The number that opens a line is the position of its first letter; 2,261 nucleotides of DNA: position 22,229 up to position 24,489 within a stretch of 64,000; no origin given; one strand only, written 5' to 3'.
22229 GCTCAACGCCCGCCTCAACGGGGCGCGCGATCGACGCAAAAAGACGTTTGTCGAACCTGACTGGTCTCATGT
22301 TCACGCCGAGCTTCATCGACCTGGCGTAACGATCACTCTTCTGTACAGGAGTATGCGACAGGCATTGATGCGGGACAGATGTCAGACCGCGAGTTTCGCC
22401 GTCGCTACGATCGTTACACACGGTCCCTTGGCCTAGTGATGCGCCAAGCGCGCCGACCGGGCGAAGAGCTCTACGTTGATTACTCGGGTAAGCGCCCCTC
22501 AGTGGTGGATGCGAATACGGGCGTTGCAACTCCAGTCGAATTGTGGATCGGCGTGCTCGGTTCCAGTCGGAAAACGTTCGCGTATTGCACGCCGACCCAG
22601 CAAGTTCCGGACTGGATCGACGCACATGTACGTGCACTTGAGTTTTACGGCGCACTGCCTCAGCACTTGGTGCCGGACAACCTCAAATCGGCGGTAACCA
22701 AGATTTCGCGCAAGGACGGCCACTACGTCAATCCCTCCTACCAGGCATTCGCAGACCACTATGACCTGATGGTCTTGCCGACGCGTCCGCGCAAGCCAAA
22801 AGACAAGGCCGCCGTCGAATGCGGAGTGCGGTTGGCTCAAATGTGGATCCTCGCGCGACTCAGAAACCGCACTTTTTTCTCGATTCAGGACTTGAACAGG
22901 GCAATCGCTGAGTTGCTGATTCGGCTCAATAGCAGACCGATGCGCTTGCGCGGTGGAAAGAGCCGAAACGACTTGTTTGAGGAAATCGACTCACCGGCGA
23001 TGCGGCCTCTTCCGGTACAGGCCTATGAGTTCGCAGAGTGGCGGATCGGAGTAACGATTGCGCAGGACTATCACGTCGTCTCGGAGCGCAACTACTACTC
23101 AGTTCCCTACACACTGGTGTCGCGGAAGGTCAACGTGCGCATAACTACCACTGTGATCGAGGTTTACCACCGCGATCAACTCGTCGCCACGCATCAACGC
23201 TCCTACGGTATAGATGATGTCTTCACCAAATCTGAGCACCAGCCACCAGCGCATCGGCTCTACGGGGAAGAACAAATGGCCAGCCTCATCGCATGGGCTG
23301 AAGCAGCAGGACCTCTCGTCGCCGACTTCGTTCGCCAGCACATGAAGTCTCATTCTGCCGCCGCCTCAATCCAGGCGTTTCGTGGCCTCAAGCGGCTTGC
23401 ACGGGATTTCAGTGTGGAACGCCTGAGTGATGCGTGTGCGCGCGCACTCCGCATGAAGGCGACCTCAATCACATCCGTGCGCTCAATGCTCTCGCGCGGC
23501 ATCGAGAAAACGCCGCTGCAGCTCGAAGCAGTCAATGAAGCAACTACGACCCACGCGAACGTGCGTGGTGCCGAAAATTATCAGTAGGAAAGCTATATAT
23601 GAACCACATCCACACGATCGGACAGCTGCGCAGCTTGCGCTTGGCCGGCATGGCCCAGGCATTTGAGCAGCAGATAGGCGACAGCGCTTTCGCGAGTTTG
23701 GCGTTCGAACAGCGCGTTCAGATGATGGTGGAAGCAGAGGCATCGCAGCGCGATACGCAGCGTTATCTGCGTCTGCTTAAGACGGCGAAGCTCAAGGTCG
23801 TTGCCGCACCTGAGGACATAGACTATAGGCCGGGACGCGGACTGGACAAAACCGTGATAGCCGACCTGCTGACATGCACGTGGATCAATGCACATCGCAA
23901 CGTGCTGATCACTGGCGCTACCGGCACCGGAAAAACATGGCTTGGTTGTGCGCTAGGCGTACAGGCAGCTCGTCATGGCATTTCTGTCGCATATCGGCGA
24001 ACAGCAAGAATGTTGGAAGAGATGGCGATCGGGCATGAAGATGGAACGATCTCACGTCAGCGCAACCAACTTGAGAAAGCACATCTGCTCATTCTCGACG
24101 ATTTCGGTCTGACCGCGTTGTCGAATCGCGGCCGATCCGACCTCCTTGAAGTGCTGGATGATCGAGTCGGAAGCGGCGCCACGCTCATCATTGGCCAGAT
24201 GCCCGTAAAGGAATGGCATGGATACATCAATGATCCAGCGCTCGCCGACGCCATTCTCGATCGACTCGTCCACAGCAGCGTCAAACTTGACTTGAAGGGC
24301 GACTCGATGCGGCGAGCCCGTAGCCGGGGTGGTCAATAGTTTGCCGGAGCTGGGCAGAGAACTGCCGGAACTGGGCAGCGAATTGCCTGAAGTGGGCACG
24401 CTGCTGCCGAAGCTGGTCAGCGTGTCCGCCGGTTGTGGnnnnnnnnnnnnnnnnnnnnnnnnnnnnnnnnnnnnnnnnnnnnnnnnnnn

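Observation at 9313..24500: IS21-family transposition module whose left end lies 12.7 kb from istA: a possible cargo-carrying IS21 derivative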

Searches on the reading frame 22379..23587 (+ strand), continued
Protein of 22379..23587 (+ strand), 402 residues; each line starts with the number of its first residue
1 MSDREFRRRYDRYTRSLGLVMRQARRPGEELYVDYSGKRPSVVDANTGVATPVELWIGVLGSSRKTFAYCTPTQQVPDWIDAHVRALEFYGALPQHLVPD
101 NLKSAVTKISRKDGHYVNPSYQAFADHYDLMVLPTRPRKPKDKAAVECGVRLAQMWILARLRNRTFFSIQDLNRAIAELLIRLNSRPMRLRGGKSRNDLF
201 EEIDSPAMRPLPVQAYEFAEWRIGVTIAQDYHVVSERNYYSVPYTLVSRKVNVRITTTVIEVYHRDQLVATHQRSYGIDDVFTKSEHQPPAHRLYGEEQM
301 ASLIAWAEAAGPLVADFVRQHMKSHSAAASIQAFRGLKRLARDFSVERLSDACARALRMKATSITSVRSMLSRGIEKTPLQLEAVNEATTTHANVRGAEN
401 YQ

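Call 29: find_encoding_contigs(protein=P0022, flank=10000, max_places=4)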
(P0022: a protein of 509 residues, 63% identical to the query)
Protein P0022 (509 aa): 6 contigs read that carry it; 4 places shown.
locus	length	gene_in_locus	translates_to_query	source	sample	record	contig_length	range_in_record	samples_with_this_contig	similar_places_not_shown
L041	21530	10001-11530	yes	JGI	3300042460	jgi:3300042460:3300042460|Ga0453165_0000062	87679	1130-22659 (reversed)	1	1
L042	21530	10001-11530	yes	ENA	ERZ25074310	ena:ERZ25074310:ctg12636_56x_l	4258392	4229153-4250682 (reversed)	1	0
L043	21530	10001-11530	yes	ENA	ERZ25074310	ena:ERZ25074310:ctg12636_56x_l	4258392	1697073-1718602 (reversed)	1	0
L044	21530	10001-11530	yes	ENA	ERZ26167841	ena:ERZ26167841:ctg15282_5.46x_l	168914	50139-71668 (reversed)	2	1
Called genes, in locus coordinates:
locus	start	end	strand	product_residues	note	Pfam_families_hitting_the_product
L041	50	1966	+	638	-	PF02463:SMC_N, PF11398:DUF2813 (weak), PF13175:AAA_15, PF13476:AAA_23, PF13304:AAA_21, PF20469:OLD-like_TOPRIM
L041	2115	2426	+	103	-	PF13744:HTH_37, PF01381:HTH_3 (weak)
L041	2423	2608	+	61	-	-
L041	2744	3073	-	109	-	-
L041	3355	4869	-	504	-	PF00916:Sulfate_transp, PF01740:STAS (faint)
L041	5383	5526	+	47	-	-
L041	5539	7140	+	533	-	PF00009:GTP_EFTU, PF01926:MMR_HSR1 (weak), PF22042:EF-G_D2, PF03144:GTP_EFTU_D2, PF16658:RF3_C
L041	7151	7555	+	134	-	PF01258:zf-dskA_traR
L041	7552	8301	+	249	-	-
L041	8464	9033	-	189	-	-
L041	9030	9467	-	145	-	PF12844:HTH_19 (weak), PF13560:HTH_31 (weak), PF01381:HTH_3 (weak)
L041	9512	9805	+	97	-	PF13693:HTH_35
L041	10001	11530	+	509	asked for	PF00665:rve (weak), PF22483:Mu-transpos_C_2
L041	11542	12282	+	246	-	PF01695:IstB_IS21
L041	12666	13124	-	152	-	PF24720:DUF7673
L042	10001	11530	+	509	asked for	PF00665:rve (weak), PF22483:Mu-transpos_C_2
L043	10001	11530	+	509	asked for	PF00665:rve (weak), PF22483:Mu-transpos_C_2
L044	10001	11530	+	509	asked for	PF00665:rve (weak), PF22483:Mu-transpos_C_2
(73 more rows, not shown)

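Call 40: search_protein_families(library=phrogs, proteins=[L029:8503-9057:-, L029:9054-9491:-, L029:9535-9813:+], max_evalue=0.01)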
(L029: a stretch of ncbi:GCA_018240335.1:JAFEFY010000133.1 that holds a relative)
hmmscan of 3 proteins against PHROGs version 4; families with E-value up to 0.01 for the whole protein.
L029:8503-9057:- (184 aa): 0 families

L029:9054-9491:- (145 aa): 17 families
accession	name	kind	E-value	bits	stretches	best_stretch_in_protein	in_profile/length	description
phrog_2328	-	transcription regulation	9e-13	49.1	1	9-79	12-82/128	transcriptional repressor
phrog_8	-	transcription regulation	3.5e-11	44.1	1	12-99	161-242/346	transcriptional regulator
phrog_4836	-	transcription regulation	8e-09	36.3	1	11-98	74-160/194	CII-like regulator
phrog_2967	-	transcription regulation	1.8e-08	35.2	1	9-90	7-78/225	transcriptional regulator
phrog_955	-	DNA, RNA and nucleotide metabolism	3.9e-08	34.1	1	7-58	19-70/142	HTH DNA binding protein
phrog_4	-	transcription regulation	6.2e-08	33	1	11-81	135-201/400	transcriptional repressor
phrog_2104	-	unknown function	2.9e-07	31.6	1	15-51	42-78/103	-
phrog_1373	-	transcription regulation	6.7e-06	27.2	1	12-75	63-126/166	transcriptional regulator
phrog_5823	-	transcription regulation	9.6e-06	26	1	10-83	4-78/404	transcriptional regulator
phrog_147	-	transcription regulation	2.2e-05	25.8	1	13-64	5-59/100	transcriptional regulator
phrog_4739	-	unknown function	2.5e-05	24.9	1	3-83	58-138/167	-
phrog_6962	-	unknown function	9.3e-05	23.7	1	17-54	6-43/73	-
phrog_3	-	transcription regulation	0.00035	21.5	1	12-81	88-155/430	transcriptional repressor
phrog_6288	-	unknown function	0.00082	20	1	7-115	24-144/322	-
phrog_7241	-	transcription regulation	0.00087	20.3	1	16-54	65-103/122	transcriptional regulator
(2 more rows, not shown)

L029:9535-9813:+ (92 aa): 5 families
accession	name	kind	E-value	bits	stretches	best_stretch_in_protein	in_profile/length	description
phrog_769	-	transcription regulation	3.1e-13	50.5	1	7-71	12-74/89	transcriptional repressor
phrog_6377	-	unknown function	0.0021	19.1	1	2-37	6-41/131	-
phrog_664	-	DNA, RNA and nucleotide metabolism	0.0048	17.7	1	6-52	88-133/210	DNA binding protein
phrog_2328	-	transcription regulation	0.0052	17.6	1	8-50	17-59/128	transcriptional repressor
phrog_645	-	DNA, RNA and nucleotide metabolism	0.0076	17.4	1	6-36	25-55/196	Rnase E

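Call 41: find_encoding_contigs(protein=P0002, flank=10000, max_places=4)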
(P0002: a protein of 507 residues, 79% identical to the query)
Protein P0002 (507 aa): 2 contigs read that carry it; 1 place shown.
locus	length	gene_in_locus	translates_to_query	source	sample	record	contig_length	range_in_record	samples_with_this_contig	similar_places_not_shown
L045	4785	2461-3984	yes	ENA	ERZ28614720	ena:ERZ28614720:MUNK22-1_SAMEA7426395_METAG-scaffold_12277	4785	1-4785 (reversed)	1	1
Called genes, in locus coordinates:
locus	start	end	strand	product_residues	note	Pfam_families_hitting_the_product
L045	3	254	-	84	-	?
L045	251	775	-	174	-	-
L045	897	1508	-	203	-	-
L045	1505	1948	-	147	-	PF12844:HTH_19 (weak), PF13560:HTH_31, PF01381:HTH_3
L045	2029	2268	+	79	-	PF13693:HTH_35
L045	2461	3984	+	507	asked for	PF00665:rve (weak), PF22483:Mu-transpos_C_2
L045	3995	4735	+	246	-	PF01695:IstB_IS21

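Call 42: find_encoding_contigs(protein=P0036, flank=6000, max_places=6)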
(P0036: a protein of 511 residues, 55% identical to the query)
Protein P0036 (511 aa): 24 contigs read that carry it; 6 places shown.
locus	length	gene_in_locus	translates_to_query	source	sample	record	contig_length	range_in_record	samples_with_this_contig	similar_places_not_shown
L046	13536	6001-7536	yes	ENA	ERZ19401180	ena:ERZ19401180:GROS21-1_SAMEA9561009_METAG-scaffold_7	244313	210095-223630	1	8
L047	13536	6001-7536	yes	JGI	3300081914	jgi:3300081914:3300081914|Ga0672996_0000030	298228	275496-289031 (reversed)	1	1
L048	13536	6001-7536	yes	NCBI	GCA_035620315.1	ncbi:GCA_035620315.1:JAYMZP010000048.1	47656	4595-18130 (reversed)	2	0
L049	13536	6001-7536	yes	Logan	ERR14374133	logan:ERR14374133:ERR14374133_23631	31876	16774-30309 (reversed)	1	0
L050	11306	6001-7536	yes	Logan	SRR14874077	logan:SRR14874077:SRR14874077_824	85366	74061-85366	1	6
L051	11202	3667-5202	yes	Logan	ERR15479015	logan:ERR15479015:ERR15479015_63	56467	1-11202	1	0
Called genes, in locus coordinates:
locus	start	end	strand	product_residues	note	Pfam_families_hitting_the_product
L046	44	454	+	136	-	PF13411:MerR_1, PF00376:MerR, PF09278:MerR-DNA-bind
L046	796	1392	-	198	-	PF13302:Acetyltransf_3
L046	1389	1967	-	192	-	PF13463:HTH_27 (faint), PF12802:MarR_2, PF13545:HTH_Crp_2 (faint)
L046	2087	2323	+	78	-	-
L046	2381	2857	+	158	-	PF16694:Cytochrome_P460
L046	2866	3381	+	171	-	PF00578:AhpC-TSA (weak), PF08534:Redoxin (weak)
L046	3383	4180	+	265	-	PF01168:Ala_racemase_N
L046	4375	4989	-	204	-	-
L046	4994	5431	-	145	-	PF12844:HTH_19, PF13560:HTH_31, PF01381:HTH_3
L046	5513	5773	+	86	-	PF13693:HTH_35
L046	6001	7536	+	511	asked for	PF00665:rve (weak), PF22483:Mu-transpos_C_2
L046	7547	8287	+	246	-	PF01695:IstB_IS21, PF00308:Bac_DnaA (weak), PF02562:PhoH (faint)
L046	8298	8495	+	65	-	-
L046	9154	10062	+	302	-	PF00126:HTH_1, PF03466:LysR_substrate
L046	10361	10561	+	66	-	PF02597:ThiS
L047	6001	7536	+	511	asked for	PF00665:rve (weak), PF22483:Mu-transpos_C_2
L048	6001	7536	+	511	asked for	PF00665:rve (weak), PF22483:Mu-transpos_C_2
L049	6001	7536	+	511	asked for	PF00665:rve (weak), PF22483:Mu-transpos_C_2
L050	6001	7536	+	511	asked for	PF00665:rve (weak), PF22483:Mu-transpos_C_2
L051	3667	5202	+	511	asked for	PF00665:rve (weak), PF22483:Mu-transpos_C_2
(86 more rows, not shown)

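Call 68: search_solved_structures(query=window:22379-23584:+, max_evalue=0.001, show_alignments=1)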
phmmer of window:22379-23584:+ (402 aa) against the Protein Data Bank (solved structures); distinct sequences matched with E-value up to 0.001: 2.
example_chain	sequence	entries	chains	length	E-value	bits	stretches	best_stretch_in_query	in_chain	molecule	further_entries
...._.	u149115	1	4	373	1.6e-10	44.1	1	17-218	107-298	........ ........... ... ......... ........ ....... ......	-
8b4h_A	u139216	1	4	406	1.9e-10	43.8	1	17-218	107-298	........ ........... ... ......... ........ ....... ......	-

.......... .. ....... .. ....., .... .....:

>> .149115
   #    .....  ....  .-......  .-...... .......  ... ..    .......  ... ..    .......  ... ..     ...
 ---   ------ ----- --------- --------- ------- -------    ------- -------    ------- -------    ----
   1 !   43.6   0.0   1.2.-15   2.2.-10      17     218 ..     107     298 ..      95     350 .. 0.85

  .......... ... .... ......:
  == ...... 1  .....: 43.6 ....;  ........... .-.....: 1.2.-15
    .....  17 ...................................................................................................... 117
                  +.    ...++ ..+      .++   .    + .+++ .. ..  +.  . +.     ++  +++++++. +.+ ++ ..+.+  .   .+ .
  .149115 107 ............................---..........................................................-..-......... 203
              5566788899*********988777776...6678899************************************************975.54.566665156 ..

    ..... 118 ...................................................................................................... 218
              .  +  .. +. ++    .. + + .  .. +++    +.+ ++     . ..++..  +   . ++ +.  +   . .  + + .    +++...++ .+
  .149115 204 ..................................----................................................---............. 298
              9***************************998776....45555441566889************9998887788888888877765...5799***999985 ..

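Call 92: search_protein_families(library=pfam, proteins=[L026:8135-8704:-], max_evalue=0.001)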
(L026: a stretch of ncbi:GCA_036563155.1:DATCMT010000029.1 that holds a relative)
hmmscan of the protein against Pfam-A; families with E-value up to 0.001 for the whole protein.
L026:8135-8704:- (189 aa): 0 families

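Call 97: search_dna_similar(query=window:22379-23584:+, collection=plasmids, mode=protein, max_evalue=1e-80, max_rows=25)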
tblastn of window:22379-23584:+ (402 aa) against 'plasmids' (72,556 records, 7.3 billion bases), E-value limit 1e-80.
Records with a match: 338; places in all: 553; records where one place covers at least 80% of the query: 338.
Best place of each record, by identity: <60% 338.
By first word of the organism name: Sinorhizobium 75; Pseudomonas 68; Pseudosulfitobacter 38; Rhizobium 25; Klebsiella 12; Agrobacterium 11; Aeromonas 11; Escherichia 8; Ensifer 7; Citrobacter 6; and 43 more.
By predicted mobility (MOB-suite, as given by PLSDB): conjugative 173; non-mobilizable 133; mobilizable 32.
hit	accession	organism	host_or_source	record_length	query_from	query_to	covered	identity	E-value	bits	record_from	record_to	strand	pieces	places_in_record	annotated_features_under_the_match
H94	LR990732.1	Xanthomonas hydrangeae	Hydrangea arborescens,leaf spots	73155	18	401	96%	52.2%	1e-131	423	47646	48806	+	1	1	IS21 family transposase ISPpu7 (x2)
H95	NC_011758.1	Methylorubrum extorquens CM4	-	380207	20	402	95%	44.6%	1e-86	294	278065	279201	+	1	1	istA: IS21 family transposase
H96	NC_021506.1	Pseudomonas resinovorans NBRC 106553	-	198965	19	402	96%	44.2%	9e-94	315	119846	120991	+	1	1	istA: IS21-like element ISPre4 family transposase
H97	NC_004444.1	Pseudomonas resinovorans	-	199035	19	402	96%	44.2%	9e-94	315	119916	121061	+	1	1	istA: IS21-like element ISPre4 family transposase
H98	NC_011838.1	Pseudomonas putida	-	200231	19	402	96%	44.2%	9e-94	315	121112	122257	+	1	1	istA: IS21-like element ISPre4 family transposase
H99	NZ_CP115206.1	Pseudomonas aeruginosa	Homo sapiens,culture samples from human ...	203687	19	402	96%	44.2%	9e-94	315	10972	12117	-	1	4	istA: IS21-like element ISPre4 family transposase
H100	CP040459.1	Stutzerimonas degradans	single cell,anaerobic environments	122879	17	402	96%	43.7%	3e-93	313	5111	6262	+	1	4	IS21 family transposase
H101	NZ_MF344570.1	Pseudomonas aeruginosa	-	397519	17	402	96%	43.7%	1e-92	311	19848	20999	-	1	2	istA: IS21 family transposase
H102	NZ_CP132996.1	Pseudomonas aeruginosa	Homo sapiens,sputum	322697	17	402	96%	43.7%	6e-92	310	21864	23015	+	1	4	istA: IS21 family transposase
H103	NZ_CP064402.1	Pseudomonas aeruginosa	Homo sapiens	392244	17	402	96%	43.7%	6e-92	310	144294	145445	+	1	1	istA: IS21 family transposase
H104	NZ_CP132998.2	Pseudomonas aeruginosa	Homo sapiens,sputum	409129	17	402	96%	43.7%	6e-92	310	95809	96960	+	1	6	istA: IS21 family transposase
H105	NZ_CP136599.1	Pseudomonas aeruginosa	cell culture,clinical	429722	17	402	96%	43.7%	6e-92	310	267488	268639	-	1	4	istA: IS21 family transposase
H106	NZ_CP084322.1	Pseudomonas aeruginosa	Homo sapiens,clinical sample,urine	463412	17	402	96%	43.7%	6e-92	310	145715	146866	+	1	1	istA: IS21 family transposase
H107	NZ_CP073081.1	Pseudomonas aeruginosa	Homo sapiens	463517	17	402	96%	43.7%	6e-92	310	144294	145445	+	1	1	istA: IS21 family transposase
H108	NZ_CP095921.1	Pseudomonas aeruginosa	Homo sapiens,rectal swab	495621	17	402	96%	43.7%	6e-92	310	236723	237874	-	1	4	istA: IS21 family transposase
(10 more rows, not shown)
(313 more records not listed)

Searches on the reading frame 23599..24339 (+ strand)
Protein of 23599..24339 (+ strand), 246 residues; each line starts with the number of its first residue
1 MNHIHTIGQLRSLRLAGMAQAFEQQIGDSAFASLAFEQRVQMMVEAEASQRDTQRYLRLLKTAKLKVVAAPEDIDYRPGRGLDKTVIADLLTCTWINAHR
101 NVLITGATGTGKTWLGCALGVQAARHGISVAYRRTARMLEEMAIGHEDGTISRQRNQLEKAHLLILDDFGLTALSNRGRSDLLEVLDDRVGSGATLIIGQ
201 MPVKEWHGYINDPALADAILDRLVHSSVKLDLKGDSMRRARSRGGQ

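Call 14: search_protein_families(library=ncbifam, proteins=[window:23599-24339:+], max_evalue=0.01)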
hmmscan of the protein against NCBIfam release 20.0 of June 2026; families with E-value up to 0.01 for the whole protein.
window:23599-24339:+ (246 aa): 14 families
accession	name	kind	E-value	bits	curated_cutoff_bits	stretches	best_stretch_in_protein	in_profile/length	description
NF038214.1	IS21_help_AAA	equivalog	1.1e-69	234.6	200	1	10-239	1-230/232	IS21-like element helper ATPase IstB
NF006616.1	PRK09183.1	subfamily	4.3e-31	108.1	300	1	11-239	12-242/253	IS21-like element helper ATPase IstB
NF005098.0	PRK06526.1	subfamily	5e-31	108.1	296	1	11-239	21-249/266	transposase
NF006038.0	PRK08181.1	subfamily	3.4e-23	82.3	317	1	40-240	47-248/271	transposase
NF005304.0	PRK06835.1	equivalog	4.5e-13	49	215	1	98-241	182-323/330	ATP-binding protein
NF005992.0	PRK08116.1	subfamily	4.3e-11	42.5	189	1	102-241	117-255/269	hypothetical protein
NF006505.0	PRK08939.1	equivalog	6e-09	35.6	228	1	45-186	101-243/306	primosomal protein DnaI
TIGR00362.1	DnaA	equivalog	1.4e-06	27.6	343.9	1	101-198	139-238/437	chromosomal replication initiator protein DnaA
NF001154.0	PRK00149.3-3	equivalog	5.2e-06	25.7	410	1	99-198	150-253/462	chromosomal replication initiator protein DnaA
NF009043.0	PRK12377.1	subfamily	9.8e-06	25.3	389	1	99-225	101-224/248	ATP-binding protein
NF005931.1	PRK07952.1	equivalog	0.0007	19.2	357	1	103-236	103-236/246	replicative helicase loader DnaC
TIGR02782.1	TrbB_P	equivalog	0.0027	17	304.55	1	95-119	132-156/303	P-type conjugative transfer ATPase TrbB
TIGR03819.1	heli_sec_ATPase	hypoth_equivalog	0.0058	15.9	373.15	1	94-120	173-199/340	TadA family conjugal transfer-associated ATPase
TIGR03420.1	DnaA_homol_Hda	equivalog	0.0073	15.9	194.8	0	86-185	25-115/226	DnaA regulatory inactivator Hda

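Call 69: search_solved_structures(query=window:23599-24336:+, max_evalue=0.001)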
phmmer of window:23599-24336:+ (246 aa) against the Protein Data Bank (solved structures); distinct sequences matched with E-value up to 0.001: 8.
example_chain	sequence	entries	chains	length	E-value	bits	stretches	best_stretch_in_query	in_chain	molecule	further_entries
8q3w_A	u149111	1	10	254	7.5e-23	84.3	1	13-241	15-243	Insertion sequence IS5376 putative ATP-binding protein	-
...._E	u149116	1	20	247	1.3e-22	83.5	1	13-241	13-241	Insertion sequence IS5376 putative ATP-binding protein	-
5bq5_A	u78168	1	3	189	3.2e-19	72.5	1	73-241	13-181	Insertion sequence IS5376 putative ATP-binding protein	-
2hcb_A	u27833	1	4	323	1.2e-05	28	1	99-177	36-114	Chromosomal replication initiator protein dnaA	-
1l8q_A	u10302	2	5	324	1.2e-05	28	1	99-177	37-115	Chromosomal replication initiator protein dnaA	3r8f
2w58_A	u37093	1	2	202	2.7e-05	26.9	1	101-183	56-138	PRIMOSOME COMPONENT (HELICASE LOADER)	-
9nbo_A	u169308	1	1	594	0.00051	22.7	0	82-153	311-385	Arsenite transporter ATPase-like protein,arsA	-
9nbl_A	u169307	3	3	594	0.00062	22.5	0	82-153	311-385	Arsenite transporter ATPase-like protein,arsA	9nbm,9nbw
